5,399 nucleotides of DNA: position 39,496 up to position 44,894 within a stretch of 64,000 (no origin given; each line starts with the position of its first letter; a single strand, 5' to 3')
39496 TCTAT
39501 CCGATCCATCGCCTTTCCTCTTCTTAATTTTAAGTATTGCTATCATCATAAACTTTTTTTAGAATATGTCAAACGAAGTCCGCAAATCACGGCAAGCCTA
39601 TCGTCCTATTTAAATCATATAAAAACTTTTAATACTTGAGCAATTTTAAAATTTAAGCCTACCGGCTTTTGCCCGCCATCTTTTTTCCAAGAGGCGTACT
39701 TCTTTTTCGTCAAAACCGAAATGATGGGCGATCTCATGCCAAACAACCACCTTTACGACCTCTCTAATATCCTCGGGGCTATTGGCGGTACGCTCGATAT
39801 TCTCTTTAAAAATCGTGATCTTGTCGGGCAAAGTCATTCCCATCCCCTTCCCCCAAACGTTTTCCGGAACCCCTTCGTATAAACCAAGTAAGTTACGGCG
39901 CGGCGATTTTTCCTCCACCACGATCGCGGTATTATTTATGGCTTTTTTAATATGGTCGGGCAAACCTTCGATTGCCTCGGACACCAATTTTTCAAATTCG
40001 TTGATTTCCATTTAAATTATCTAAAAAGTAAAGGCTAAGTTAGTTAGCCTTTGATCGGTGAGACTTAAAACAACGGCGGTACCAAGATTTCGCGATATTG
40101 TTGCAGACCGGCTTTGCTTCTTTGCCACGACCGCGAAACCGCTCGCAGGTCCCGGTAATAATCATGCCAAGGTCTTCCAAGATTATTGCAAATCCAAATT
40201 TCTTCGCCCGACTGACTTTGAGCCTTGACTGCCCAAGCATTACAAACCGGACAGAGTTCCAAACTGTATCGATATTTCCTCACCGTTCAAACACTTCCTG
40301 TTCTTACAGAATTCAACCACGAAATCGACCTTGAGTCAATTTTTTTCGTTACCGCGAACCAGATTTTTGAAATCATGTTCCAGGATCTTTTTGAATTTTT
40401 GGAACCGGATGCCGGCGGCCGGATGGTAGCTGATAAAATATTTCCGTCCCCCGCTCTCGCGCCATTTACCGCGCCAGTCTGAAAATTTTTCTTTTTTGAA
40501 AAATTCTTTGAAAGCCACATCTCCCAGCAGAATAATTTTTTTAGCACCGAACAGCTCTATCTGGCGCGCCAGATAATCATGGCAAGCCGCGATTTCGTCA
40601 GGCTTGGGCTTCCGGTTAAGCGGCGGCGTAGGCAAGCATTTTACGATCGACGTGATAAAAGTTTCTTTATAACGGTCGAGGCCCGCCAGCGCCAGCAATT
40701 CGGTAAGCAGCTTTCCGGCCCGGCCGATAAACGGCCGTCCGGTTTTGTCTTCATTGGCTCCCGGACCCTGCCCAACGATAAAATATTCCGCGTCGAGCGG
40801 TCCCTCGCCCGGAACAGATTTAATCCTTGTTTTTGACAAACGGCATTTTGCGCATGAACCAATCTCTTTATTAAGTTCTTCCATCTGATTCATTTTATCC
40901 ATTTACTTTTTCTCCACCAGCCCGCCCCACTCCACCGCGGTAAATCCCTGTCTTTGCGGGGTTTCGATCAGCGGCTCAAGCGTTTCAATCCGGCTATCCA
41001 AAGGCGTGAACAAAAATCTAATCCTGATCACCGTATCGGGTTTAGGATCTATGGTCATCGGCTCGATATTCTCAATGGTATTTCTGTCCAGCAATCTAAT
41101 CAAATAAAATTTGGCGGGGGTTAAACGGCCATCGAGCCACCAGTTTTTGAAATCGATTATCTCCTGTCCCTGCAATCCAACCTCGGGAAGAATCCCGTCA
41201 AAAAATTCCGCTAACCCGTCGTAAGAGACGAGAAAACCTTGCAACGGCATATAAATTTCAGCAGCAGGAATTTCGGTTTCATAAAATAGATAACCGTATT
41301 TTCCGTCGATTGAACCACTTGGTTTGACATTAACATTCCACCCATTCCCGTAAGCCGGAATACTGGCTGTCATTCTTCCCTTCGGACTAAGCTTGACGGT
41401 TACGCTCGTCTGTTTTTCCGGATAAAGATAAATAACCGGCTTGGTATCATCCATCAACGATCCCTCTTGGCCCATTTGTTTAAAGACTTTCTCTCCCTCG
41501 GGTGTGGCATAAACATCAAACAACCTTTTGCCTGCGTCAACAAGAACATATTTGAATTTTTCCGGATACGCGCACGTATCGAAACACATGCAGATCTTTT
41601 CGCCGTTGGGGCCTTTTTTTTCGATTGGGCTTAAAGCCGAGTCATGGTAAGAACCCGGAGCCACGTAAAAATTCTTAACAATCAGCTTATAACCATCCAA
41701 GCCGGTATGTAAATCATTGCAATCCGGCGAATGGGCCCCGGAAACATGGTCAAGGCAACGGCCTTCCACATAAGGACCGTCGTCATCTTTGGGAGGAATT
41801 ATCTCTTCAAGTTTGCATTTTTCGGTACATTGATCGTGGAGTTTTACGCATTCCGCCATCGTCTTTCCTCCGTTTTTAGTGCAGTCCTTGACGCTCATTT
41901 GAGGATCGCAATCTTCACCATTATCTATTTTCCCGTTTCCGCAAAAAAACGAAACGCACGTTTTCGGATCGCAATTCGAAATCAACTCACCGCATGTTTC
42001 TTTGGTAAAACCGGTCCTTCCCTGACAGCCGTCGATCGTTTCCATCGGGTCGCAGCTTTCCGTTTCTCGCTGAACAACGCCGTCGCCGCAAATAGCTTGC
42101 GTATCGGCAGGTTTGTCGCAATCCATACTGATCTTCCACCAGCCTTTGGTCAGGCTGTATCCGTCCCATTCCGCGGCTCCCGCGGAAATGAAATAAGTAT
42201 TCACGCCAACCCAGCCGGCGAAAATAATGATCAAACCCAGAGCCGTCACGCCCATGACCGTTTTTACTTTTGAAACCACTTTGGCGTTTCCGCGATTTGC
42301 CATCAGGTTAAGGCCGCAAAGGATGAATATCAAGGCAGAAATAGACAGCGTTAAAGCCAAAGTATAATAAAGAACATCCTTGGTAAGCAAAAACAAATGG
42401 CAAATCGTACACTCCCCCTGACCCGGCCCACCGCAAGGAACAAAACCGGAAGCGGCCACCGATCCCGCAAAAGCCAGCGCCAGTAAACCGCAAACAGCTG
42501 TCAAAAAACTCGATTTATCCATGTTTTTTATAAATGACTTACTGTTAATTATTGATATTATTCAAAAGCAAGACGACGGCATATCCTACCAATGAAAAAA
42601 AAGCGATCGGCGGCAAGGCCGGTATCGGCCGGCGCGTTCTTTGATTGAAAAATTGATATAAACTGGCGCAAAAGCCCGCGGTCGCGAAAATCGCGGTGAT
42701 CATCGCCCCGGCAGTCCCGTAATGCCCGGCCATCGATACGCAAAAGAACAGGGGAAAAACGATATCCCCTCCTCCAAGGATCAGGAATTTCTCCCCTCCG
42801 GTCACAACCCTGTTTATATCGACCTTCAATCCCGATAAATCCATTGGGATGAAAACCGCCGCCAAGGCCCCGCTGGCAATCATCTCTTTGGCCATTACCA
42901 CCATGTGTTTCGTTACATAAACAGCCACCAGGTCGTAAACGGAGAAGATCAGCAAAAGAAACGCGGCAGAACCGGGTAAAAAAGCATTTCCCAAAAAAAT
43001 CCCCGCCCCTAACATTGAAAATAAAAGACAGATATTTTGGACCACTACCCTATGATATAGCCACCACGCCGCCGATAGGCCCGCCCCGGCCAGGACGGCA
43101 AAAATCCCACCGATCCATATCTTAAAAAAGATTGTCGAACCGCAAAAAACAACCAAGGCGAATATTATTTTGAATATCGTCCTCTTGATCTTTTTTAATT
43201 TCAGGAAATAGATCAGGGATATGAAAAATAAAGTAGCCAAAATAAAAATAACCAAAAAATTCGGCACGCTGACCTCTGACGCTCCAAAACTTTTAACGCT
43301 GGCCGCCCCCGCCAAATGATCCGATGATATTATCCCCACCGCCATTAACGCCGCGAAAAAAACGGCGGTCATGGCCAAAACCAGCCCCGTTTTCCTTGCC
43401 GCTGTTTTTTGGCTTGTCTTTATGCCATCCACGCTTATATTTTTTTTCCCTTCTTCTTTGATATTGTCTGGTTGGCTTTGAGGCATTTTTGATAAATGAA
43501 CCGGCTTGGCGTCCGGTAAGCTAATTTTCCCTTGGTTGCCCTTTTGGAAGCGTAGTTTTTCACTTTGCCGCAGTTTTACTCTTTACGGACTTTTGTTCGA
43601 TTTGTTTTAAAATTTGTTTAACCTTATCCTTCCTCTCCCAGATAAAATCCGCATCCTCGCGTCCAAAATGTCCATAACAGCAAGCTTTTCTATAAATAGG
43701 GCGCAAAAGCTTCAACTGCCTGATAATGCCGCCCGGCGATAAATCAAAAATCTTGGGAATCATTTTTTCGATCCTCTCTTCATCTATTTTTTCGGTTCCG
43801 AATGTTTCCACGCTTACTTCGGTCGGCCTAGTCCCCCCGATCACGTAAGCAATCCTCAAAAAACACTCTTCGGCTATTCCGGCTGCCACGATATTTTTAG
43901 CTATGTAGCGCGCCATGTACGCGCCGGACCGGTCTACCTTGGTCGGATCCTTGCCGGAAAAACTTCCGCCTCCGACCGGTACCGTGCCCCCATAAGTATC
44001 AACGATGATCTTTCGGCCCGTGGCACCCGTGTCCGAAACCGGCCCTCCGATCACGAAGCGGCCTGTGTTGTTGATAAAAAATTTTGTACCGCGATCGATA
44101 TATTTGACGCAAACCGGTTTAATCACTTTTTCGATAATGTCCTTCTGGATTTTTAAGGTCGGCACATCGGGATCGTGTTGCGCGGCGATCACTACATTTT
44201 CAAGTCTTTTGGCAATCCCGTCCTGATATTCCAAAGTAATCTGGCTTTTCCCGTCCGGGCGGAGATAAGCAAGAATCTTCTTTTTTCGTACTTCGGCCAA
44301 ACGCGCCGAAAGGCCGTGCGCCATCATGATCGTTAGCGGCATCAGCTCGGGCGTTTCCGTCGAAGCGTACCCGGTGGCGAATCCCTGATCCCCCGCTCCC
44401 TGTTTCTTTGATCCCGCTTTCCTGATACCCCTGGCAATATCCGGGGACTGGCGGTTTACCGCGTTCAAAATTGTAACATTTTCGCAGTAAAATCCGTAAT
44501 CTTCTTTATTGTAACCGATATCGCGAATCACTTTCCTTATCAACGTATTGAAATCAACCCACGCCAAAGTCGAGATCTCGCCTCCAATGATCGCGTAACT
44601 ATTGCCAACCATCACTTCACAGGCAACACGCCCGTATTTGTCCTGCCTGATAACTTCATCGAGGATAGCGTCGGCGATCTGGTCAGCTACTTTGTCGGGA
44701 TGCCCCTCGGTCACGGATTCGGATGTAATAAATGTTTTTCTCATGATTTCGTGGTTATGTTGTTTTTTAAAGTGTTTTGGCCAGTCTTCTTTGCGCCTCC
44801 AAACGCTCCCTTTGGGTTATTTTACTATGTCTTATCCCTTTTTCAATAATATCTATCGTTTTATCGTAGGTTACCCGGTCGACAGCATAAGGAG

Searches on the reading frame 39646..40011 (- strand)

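Call 70: search_protein_families(library=pfam, proteins=[window:39646-40011:-], max_evalue=0.001)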
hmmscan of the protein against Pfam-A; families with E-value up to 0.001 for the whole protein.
window:39646-40011:- (121 aa): 1 family
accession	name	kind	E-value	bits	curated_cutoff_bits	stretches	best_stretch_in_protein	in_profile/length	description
PF06262.17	Zincin_1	-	4.2e-20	72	22.4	1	36-108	23-95/97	Zincin-like metallopeptidase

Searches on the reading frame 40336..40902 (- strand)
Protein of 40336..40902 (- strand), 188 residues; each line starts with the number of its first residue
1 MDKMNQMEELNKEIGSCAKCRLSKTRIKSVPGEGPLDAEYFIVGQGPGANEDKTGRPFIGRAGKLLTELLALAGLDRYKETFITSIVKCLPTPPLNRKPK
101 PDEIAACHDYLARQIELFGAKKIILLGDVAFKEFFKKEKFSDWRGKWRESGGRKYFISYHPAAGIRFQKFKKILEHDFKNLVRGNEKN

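Call 70: search_protein_families(library=pfam, proteins=[window:40336-40902:-], max_evalue=0.001)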
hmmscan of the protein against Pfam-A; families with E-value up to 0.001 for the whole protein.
window:40336-40902:- (188 aa): 1 family
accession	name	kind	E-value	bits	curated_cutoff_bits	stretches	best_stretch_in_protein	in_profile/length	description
PF03167.25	UDG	-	5.8e-31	107.9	24.3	1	31-168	1-125/141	Uracil DNA glycosylase superfamily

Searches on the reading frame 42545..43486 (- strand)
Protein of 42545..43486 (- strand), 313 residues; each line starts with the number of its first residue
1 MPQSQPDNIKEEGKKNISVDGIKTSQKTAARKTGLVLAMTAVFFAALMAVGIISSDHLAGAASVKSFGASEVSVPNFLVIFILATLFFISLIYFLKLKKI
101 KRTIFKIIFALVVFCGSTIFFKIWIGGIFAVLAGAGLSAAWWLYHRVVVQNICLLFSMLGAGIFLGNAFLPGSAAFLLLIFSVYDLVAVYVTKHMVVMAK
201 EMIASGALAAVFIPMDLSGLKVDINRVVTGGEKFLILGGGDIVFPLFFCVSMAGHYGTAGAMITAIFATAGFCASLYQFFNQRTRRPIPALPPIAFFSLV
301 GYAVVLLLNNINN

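Call 70: search_protein_families(library=pfam, proteins=[window:42545-43486:-], max_evalue=0.001)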
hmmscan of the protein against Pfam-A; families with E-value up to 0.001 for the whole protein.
window:42545-43486:- (313 aa): 1 family
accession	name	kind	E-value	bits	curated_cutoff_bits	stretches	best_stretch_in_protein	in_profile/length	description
PF06550.16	SPP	-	4.2e-09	36.7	23.9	1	63-309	25-281/283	Signal-peptide peptidase, presenilin aspartyl protease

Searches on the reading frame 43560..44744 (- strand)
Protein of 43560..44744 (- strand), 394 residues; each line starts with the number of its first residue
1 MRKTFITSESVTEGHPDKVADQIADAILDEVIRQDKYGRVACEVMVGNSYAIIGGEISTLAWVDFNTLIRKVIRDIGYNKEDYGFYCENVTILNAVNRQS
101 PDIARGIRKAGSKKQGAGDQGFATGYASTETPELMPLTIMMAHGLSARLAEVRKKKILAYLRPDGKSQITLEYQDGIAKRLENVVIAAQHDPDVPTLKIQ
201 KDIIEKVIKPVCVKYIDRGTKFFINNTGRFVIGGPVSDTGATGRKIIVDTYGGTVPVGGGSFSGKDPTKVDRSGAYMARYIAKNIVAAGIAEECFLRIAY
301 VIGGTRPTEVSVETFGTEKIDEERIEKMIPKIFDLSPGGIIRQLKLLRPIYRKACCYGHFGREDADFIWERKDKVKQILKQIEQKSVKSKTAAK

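Call 70: search_protein_families(library=pfam, proteins=[window:43560-44744:-], max_evalue=0.001)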
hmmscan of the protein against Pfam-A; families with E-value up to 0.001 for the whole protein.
window:43560-44744:- (394 aa): 3 families
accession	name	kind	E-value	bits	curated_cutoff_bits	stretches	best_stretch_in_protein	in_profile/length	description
PF02773.21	S-AdoMet_synt_C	-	3.4e-60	202.4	25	1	232-371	1-138/138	S-adenosylmethionine synthetase, C-terminal domain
PF02772.21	S-AdoMet_synt_M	-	4.6e-41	140.2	29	1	114-230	1-120/120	S-adenosylmethionine synthetase, central domain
PF00438.25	S-AdoMet_synt_N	-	5.5e-37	126.7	33.1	1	4-101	2-99/99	S-adenosylmethionine synthetase, N-terminal domain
